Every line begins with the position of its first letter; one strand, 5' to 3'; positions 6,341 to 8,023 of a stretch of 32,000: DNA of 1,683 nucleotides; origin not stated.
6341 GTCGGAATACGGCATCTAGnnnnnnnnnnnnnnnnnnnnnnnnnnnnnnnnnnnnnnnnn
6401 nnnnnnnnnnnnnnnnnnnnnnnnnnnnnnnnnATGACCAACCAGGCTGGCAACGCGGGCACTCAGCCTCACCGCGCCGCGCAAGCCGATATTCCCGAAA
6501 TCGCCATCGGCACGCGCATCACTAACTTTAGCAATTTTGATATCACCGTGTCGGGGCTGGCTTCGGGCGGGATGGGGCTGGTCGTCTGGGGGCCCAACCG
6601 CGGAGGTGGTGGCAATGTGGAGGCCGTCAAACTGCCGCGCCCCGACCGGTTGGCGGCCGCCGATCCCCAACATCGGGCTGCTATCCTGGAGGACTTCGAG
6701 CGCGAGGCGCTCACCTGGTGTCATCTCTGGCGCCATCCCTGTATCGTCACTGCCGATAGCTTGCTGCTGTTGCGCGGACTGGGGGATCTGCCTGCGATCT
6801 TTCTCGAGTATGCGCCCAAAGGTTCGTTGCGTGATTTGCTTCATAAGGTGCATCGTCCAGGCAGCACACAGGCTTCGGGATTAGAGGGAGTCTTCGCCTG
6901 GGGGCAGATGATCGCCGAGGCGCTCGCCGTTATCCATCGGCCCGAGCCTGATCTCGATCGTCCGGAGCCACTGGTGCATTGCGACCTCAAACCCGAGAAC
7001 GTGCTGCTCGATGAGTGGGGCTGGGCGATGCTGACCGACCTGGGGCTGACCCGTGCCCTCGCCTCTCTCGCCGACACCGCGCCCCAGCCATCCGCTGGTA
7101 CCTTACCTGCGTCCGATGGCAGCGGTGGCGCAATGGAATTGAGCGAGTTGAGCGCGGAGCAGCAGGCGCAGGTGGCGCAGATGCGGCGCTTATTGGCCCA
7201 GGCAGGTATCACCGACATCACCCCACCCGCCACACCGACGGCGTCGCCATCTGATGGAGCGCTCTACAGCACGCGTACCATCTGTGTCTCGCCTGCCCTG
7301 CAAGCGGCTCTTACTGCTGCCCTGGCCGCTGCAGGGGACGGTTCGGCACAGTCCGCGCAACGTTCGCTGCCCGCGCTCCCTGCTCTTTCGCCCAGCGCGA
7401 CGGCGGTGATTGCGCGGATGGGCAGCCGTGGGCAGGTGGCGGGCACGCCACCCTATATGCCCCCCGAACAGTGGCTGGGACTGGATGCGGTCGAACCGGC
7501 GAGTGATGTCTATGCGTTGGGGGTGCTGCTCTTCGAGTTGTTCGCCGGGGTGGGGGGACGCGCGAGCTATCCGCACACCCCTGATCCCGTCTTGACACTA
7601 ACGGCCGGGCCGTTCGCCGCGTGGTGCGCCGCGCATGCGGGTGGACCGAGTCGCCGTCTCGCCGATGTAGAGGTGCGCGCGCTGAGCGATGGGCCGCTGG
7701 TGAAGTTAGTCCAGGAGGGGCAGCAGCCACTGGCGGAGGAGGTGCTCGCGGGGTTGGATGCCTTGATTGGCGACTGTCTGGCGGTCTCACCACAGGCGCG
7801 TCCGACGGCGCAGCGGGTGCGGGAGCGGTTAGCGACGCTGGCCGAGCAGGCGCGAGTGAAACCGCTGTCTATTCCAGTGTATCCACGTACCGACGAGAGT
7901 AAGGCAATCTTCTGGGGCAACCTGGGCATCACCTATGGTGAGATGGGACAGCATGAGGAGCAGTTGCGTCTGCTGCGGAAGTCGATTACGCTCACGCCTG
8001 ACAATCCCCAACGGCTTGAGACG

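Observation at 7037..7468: Oversized activation segment with alternating invariant and hypervariable cassettes in every kinase paralog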

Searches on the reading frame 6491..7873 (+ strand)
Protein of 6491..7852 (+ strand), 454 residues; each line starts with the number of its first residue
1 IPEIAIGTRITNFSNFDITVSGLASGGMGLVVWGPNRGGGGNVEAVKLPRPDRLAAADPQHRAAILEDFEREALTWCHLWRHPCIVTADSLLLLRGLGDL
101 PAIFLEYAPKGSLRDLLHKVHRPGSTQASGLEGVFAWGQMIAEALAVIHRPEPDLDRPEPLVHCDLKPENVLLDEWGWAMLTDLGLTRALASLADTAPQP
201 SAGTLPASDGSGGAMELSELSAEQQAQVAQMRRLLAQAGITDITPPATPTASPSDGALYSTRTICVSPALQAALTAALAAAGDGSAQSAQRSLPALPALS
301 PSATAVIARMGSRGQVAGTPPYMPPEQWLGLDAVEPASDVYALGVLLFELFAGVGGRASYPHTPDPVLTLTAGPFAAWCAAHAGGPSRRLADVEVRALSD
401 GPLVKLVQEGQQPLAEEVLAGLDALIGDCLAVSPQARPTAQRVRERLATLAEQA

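Call 9: find_homologous_proteins(query=window:6491-7852:+, max_evalue=0.00001)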
Query seq(454 aa) (454 aa): 94 proteins with E <= 0.00001 among 8000 candidates.
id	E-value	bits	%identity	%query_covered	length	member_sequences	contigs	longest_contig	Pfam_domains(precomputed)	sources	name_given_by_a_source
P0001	1.1e-205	702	76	100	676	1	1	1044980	PF07714.24,PF13431.13,PF00069.32,PF13414.13,PF00515.35,PF13424.13,PF13181.13,PF07719.24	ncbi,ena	-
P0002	4.4e-204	697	74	100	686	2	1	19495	PF07714.24,PF13431.13,PF00069.32,PF13414.13,PF00515.35,PF13424.13,PF13181.13,PF07719.24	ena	-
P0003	3.5e-196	671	73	99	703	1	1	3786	PF07714.24,PF13431.13,PF00069.32,PF13414.13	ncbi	-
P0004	3.7e-195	667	72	100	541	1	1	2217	PF07714.24,PF00069.32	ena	-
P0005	3.0e-156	539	60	100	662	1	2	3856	PF07714.24,PF13431.13,PF00069.32,PF13414.13,PF00515.35,PF13424.13,PF13181.13,PF07719.24,PF13374.13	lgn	-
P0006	5.0e-105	370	48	100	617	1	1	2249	PF14559.13,PF07714.24,PF13431.13,PF00069.32,PF13414.13,PF00515.35,PF13424.13,PF13432.13,PF13181.13,PF07719.24,PF13374.13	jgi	jgi:serine/threonine protein kinase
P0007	5.1e-105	370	47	100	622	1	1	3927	PF13431.13,PF23914.2,PF13414.13,PF13176.13,PF13374.13,PF07714.24,PF00069.32,PF00515.35,PF13424.13,PF13432.13,PF13181.13,PF07719.24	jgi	jgi:serine/threonine protein kinase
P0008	5.4e-104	367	49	98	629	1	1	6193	PF07714.24,PF13431.13,PF00069.32,PF13414.13,PF00515.35,PF13428.13,PF13181.13,PF07719.24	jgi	jgi:serine/threonine protein kinase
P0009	2.0e-103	365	48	99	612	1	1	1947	PF07714.24,PF13431.13,PF00069.32,PF13414.13,PF00515.35,PF13424.13,PF13432.13,PF13181.13,PF07719.24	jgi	jgi:serine/threonine protein kinase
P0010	2.2e-102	361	47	100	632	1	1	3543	PF07714.24,PF13431.13,PF00069.32,PF13414.13,PF17874.8,PF00515.35,PF13424.13,PF13432.13,PF13428.13,PF13181.13,PF07719.24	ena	-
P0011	1.2e-99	352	56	46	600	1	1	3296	PF07714.24,PF13431.13,PF00069.32,PF13414.13,PF00515.35,PF13424.13,PF13181.13,PF07719.24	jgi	jgi:serine/threonine protein kinase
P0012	6.7e-97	343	45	100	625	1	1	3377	PF07714.24,PF13431.13,PF00069.32,PF23914.2,PF13414.13,PF00515.35,PF13424.13,PF13432.13,PF13181.13,PF07719.24,PF13374.13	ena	-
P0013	9.8e-95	336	79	43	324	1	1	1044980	PF07714.24,PF00069.32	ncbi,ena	-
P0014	1.9e-94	335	47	90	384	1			PF07714.24,PF00069.32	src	-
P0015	5.5e-90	321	67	55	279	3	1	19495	PF07714.24,PF00069.32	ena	-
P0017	8.7e-88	313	55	44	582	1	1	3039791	PF07714.24,PF13431.13,PF00069.32,PF13414.13,PF00515.35,PF13424.13,PF13181.13,PF07719.24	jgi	jgi:serine/threonine protein kinase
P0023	4.5e-79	285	55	41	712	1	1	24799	PF13431.13,PF23914.2,PF13414.13,PF13176.13,PF13428.13,PF14559.13,PF07714.24,PF00069.32,PF13371.13,PF00515.35,PF12895.14,PF13424.13,PF13432.13,PF13181.13,PF07719.24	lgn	-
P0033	5.2e-40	156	43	43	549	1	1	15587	PF14559.13,PF07714.24,PF13431.13,PF00069.32,PF13414.13,PF00515.35,PF13424.13,PF13176.13,PF13432.13,PF13428.13,PF07719.24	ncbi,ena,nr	ncbi:MAG TPA: serine/threonine-protein kinase [Ktedonobacterales bacterium]|nr:serine/threonine-prot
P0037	3.3e-33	133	42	41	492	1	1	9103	PF07714.24,PF00069.32,PF13371.13,PF00515.35,PF13424.13,PF13428.13,PF07719.24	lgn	-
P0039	9.7e-28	115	37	40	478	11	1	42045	PF07714.24,PF00069.32,PF13414.13,PF00515.35,PF13424.13,PF07719.24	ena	-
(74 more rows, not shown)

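Call 14: find_encoding_contigs(protein=P0001, flank=2000, max_places=3)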
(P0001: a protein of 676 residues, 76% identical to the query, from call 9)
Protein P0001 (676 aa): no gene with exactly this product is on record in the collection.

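Call 16: find_encoding_contigs(protein=P0002, flank=10000, max_places=3)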
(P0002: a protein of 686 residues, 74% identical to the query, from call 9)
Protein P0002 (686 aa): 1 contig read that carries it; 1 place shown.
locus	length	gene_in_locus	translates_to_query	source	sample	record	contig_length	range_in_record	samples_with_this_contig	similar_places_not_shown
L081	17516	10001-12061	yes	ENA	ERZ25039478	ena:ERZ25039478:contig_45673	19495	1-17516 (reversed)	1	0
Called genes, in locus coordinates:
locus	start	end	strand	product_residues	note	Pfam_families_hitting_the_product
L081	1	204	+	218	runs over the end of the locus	PF00498:FHA, PF16697:Yop-YscD_cpl (weak)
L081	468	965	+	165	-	PF07714:PK_Tyr_Ser-Thr (weak), PF00069:Pkinase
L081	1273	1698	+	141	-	PF00069:Pkinase (weak)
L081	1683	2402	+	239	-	PF00515:TPR_1 (faint), PF07719:TPR_2 (faint), PF13181:TPR_8 (faint), PF13424:TPR_12 (faint), PF13431:TPR_17 (faint), PF13414:TPR_11 (faint)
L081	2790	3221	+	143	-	-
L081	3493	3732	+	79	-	-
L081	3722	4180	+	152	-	-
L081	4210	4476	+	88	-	-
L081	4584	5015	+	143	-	-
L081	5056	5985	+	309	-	PF01364:Peptidase_C25 (weak), PF12770:CHAT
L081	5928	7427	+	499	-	-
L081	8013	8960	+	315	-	PF00004:AAA, PF17871:AAA_lid_9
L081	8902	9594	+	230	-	PF07724:AAA_2, PF00004:AAA, PF07728:AAA_5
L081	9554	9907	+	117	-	PF10431:ClpB_D2-small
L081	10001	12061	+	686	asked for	PF00069:Pkinase, PF07714:PK_Tyr_Ser-Thr (weak), PF00515:TPR_1 (faint), PF07719:TPR_2 (faint), PF13181:TPR_8 (faint), PF13414:TPR_11 (faint), PF13424:TPR_12 (faint), PF13431:TPR_17 (faint)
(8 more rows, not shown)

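Call 17: find_encoding_contigs(protein=P0017, flank=10000, max_places=3)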
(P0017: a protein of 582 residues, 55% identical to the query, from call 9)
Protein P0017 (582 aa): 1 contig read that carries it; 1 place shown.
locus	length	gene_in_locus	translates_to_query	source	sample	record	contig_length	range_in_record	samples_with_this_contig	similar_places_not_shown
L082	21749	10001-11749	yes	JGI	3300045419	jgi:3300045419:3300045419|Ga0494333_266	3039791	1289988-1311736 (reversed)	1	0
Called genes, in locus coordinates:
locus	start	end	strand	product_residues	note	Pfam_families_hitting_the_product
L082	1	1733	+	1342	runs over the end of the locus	PF00271:Helicase_C (weak)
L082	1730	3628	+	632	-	PF09369:MZB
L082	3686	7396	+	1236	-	PF13086:AAA_11 (faint), PF13245:AAA_19, PF13604:AAA_30, PF01443:Viral_helicase1 (weak), PF13538:UvrD_C_2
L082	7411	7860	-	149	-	-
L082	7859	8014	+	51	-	-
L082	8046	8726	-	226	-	PF00589:Phage_integrase, PF22823:MrpR_C_cat (weak)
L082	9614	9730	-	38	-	-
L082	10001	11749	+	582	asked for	PF00069:Pkinase, PF07714:PK_Tyr_Ser-Thr, PF00069:Pkinase (weak), PF13414:TPR_11 (faint), PF13431:TPR_17 (faint), PF00515:TPR_1 (faint), PF07719:TPR_2 (faint), PF13424:TPR_12 (weak), +1 more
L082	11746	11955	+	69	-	-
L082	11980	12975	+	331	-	PF02861:Clp_N (weak)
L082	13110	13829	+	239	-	PF07714:PK_Tyr_Ser-Thr, PF00069:Pkinase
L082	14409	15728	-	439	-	PF13701:DDE_Tnp_1_4 (faint)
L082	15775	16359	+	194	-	PF00515:TPR_1 (faint), PF13374:TPR_10 (faint), PF13431:TPR_17 (faint), PF13424:TPR_12, PF07719:TPR_2 (weak), PF13428:TPR_14 (weak), PF13414:TPR_11, PF13432:TPR_16 (weak), +1 more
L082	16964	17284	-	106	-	PF13155:Toprim_2 (weak), PF13362:Toprim_3 (weak)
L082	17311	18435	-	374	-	-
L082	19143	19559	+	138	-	PF00072:Response_reg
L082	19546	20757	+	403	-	PF00795:CN_hydrolase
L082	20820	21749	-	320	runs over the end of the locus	-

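Call 25: find_encoding_contigs(protein=P0023, flank=10000, max_places=2)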
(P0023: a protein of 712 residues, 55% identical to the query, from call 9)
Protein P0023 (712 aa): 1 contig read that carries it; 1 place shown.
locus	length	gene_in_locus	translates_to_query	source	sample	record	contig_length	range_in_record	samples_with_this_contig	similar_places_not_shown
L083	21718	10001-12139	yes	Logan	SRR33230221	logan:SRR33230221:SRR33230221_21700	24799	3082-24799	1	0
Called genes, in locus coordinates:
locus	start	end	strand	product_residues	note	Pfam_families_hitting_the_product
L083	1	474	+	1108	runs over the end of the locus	PF18731:HEPN_Swt1, PF04465:DUF499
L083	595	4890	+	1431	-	-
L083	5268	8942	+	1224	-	PF28173:Upx-like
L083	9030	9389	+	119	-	-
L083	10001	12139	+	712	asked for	PF00069:Pkinase, PF07714:PK_Tyr_Ser-Thr, PF13414:TPR_11 (faint), PF13424:TPR_12 (faint), PF13428:TPR_14 (faint), PF00515:TPR_1 (faint), PF07719:TPR_2 (faint), PF13371:TPR_9 (weak), +7 more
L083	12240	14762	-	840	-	-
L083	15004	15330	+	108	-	-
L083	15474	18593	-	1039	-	-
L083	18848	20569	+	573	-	PF22734:NNH2, PF13191:AAA_16, PF24883:NPHP3_N (weak), PF25520:AAA_lid_TANC1 (weak)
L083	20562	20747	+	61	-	-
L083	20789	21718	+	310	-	?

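Call 26: find_encoding_contigs(protein=P0008, flank=6000, max_places=2)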
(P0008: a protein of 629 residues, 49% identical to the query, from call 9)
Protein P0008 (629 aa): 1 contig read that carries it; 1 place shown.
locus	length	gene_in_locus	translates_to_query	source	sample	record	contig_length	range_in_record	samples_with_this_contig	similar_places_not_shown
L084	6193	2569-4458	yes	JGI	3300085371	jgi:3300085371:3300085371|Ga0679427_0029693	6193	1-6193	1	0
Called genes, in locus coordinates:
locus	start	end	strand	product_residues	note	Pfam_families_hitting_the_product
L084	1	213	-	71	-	?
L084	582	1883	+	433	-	PF03033:Glyco_transf_28, PF06722:EryCIII-like_C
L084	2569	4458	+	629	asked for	PF00069:Pkinase, PF07714:PK_Tyr_Ser-Thr, PF00069:Pkinase, PF13428:TPR_14 (faint), PF13431:TPR_17 (faint), PF00515:TPR_1 (faint), PF07719:TPR_2 (faint), PF13414:TPR_11 (weak), +1 more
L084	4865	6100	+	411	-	PF07690:MFS_1, PF12832:MFS_1_like, PF07690:MFS_1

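Call 27: find_encoding_contigs(protein=P0033, flank=10000, max_places=2)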
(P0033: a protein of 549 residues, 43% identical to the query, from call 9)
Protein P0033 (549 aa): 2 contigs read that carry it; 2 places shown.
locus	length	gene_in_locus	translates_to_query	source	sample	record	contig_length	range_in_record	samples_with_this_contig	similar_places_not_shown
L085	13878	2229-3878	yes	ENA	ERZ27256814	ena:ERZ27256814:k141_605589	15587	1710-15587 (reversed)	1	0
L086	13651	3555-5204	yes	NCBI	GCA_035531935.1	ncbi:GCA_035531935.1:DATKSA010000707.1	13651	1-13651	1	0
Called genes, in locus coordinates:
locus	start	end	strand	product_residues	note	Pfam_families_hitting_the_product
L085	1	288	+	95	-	?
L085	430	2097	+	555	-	PF00069:Pkinase, PF07714:PK_Tyr_Ser-Thr, PF00069:Pkinase, PF13424:TPR_12 (faint), PF00515:TPR_1 (faint), PF07719:TPR_2 (faint), PF13414:TPR_11 (faint)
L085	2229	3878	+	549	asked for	PF00069:Pkinase, PF07714:PK_Tyr_Ser-Thr, PF13428:TPR_14 (faint), PF13432:TPR_16 (faint), PF00069:Pkinase, PF13424:TPR_12 (weak), PF00515:TPR_1 (weak), PF07719:TPR_2 (weak), +4 more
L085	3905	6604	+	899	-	PF12770:CHAT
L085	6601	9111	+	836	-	PF02861:Clp_N (weak), PF13401:AAA_22 (faint), PF00004:AAA, PF17871:AAA_lid_9, PF07724:AAA_2, PF00004:AAA (weak), PF07728:AAA_5 (weak), PF10431:ClpB_D2-small, +8 more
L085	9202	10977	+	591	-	PF00069:Pkinase, PF07714:PK_Tyr_Ser-Thr, PF00069:Pkinase (weak), PF13371:TPR_9 (faint), PF13428:TPR_14 (faint), PF00515:TPR_1 (faint), PF07719:TPR_2 (faint), PF13181:TPR_8 (faint), +1 more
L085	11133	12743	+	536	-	PF00069:Pkinase, PF07714:PK_Tyr_Ser-Thr, PF13176:TPR_7 (faint), PF13428:TPR_14 (faint), PF13181:TPR_8 (faint), PF13424:TPR_12, PF00515:TPR_1 (weak), PF07719:TPR_2 (weak), +2 more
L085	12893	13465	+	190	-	-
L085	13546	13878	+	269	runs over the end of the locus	-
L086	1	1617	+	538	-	PF00069:Pkinase, PF07714:PK_Tyr_Ser-Thr, PF13181:TPR_8 (faint), PF13424:TPR_12 (faint), PF13428:TPR_14 (faint), PF13432:TPR_16 (faint), PF00515:TPR_1 (faint), PF07719:TPR_2 (faint), +2 more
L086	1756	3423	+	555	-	PF00069:Pkinase, PF07714:PK_Tyr_Ser-Thr, PF00069:Pkinase, PF13424:TPR_12 (faint), PF00515:TPR_1 (faint), PF07719:TPR_2 (faint), PF13414:TPR_11 (faint)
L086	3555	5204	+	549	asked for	PF00069:Pkinase, PF07714:PK_Tyr_Ser-Thr, PF13428:TPR_14 (faint), PF13432:TPR_16 (faint), PF00069:Pkinase, PF13424:TPR_12 (weak), PF00515:TPR_1 (weak), PF07719:TPR_2 (weak), +4 more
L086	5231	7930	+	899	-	PF12770:CHAT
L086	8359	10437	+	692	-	PF05496:RuvB_N (faint), PF05621:TniB (faint), PF00004:AAA, PF17871:AAA_lid_9, PF00004:AAA (weak), PF07724:AAA_2, PF07728:AAA_5 (weak), PF10431:ClpB_D2-small, +7 more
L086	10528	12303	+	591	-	PF00069:Pkinase, PF07714:PK_Tyr_Ser-Thr, PF00069:Pkinase (weak), PF13371:TPR_9 (faint), PF13428:TPR_14 (faint), PF00515:TPR_1 (faint), PF07719:TPR_2 (faint), PF13181:TPR_8 (faint), +2 more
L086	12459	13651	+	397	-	PF00069:Pkinase, PF07714:PK_Tyr_Ser-Thr, PF00069:Pkinase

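Call 57: find_encoding_contigs(protein=P0039, flank=10000, max_places=2)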
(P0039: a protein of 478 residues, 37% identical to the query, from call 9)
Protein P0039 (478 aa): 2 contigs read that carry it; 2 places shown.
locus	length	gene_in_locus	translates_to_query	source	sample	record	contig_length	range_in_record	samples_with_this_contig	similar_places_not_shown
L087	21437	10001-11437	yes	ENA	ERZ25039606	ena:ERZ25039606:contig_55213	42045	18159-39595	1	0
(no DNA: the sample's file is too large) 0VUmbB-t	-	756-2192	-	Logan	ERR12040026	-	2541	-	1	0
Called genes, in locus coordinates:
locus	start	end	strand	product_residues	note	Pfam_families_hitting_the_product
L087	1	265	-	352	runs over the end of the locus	PF00528:BPD_transp_1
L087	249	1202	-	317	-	PF19300:BPD_transp_1_N, PF00528:BPD_transp_1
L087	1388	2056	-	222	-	PF00496:SBP_bac_5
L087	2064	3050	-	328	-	PF00496:SBP_bac_5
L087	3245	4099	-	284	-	PF09339:HTH_IclR, PF13412:HTH_24 (weak), PF12802:MarR_2 (weak), PF01614:IclR_C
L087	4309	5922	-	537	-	PF01019:G_glu_transpept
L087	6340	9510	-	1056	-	PF01381:HTH_3, PF12844:HTH_19 (weak), PF13560:HTH_31, PF00515:TPR_1 (faint), PF07719:TPR_2 (faint), PF13191:AAA_16, PF13401:AAA_22 (weak), PF13424:TPR_12, +1 more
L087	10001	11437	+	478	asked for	PF00069:Pkinase, PF07714:PK_Tyr_Ser-Thr, PF13414:TPR_11 (faint), PF07719:TPR_2 (faint), PF13424:TPR_12 (weak), PF00515:TPR_1 (faint)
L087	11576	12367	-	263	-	-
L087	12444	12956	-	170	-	PF22785:Tc-R-P, PF00782:DSPc, PF22784:PTP-SAK, PF22741:PTP-NADK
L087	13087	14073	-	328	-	-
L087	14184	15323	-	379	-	PF12323:HTH_OrfB_IS605, PF01385:OrfB_IS605, PF07282:Cas12f1-like_TNB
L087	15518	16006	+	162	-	PF12867:DinB_2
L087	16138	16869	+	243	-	PF25283:DUF7873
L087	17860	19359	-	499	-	PF00005:ABC_tran, PF13175:AAA_15 (faint), PF13304:AAA_21 (faint), PF00005:ABC_tran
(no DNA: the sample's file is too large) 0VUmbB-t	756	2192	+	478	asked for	PF00069:Pkinase, PF07714:PK_Tyr_Ser-Thr, PF13414:TPR_11 (faint), PF07719:TPR_2 (faint), PF13424:TPR_12 (weak), PF00515:TPR_1 (faint)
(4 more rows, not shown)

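Call 58: find_encoding_contigs(protein=P0037, flank=8000, max_places=2)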
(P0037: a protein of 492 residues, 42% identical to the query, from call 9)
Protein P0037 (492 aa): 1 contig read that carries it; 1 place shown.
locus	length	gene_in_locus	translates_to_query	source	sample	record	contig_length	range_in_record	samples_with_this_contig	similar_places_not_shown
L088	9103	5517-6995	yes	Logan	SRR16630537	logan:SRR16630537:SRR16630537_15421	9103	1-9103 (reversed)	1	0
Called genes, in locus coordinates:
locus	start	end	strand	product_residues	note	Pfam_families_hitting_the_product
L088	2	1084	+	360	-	?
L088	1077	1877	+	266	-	PF00561:Abhydrolase_1, PF12697:Abhydrolase_6, PF12146:Hydrolase_4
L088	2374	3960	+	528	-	-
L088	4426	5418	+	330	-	PF02861:Clp_N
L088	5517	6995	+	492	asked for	PF00069:Pkinase, PF07714:PK_Tyr_Ser-Thr, PF13428:TPR_14 (faint), PF13424:TPR_12 (faint), PF00515:TPR_1 (faint), PF07719:TPR_2 (faint), PF13371:TPR_9 (weak)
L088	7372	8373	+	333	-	PF08240:ADH_N, PF00107:ADH_zinc_N, PF13602:ADH_zinc_N_2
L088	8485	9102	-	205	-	?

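Call 67: predict_structure(alignment_id=A4)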
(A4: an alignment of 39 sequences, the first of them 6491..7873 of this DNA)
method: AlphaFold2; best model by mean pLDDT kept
length: 461 residues; sequences in the alignment: 39
mean_pLDDT: 86.8   pTM: 0.86
mean pLDDT of the five models: 86.8, 85.9, 83.2, 82.8, 82.5
residues with pLDDT >= 90: 281; 70-90: 113; 50-70: 37; < 50: 30
segments of 3 or more residues with pLDDT < 50: 200-218, 244-253
pLDDT, mean of each block of 10 residues (from residue 1): 90 91 87 94 95 90 93 91 95 92 96 94 85 97 97 88 96 97 90 65 41 45 63 70 48 63 87 84 69 76 90 94 97 97 98 90 91 89 96 96 96 98 99 98 98 96 89
secondary structure, 60 per line:
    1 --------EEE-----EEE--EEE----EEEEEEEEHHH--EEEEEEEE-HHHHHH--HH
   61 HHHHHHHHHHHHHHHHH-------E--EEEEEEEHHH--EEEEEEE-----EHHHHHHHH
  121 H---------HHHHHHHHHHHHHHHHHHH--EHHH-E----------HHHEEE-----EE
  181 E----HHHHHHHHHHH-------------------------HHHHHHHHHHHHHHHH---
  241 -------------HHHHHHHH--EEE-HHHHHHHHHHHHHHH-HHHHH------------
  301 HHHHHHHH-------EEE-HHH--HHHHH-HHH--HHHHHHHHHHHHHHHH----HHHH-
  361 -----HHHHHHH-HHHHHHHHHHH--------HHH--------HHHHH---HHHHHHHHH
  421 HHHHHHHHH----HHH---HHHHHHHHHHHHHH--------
elements in order: E9-11 E17-19 E22-24 E29-36 E42-49 H51-56 H59-77 E88-94 E100-106 H113-121 H131-149 E171-173 E179-181 H186-196 H222-237 H254-261 E264-266 H268-282 H284-288 H301-308 E316-318 H325-329 H336-351 H356-359 H366-372 H374-384 H404-408 H412-429 H440-453
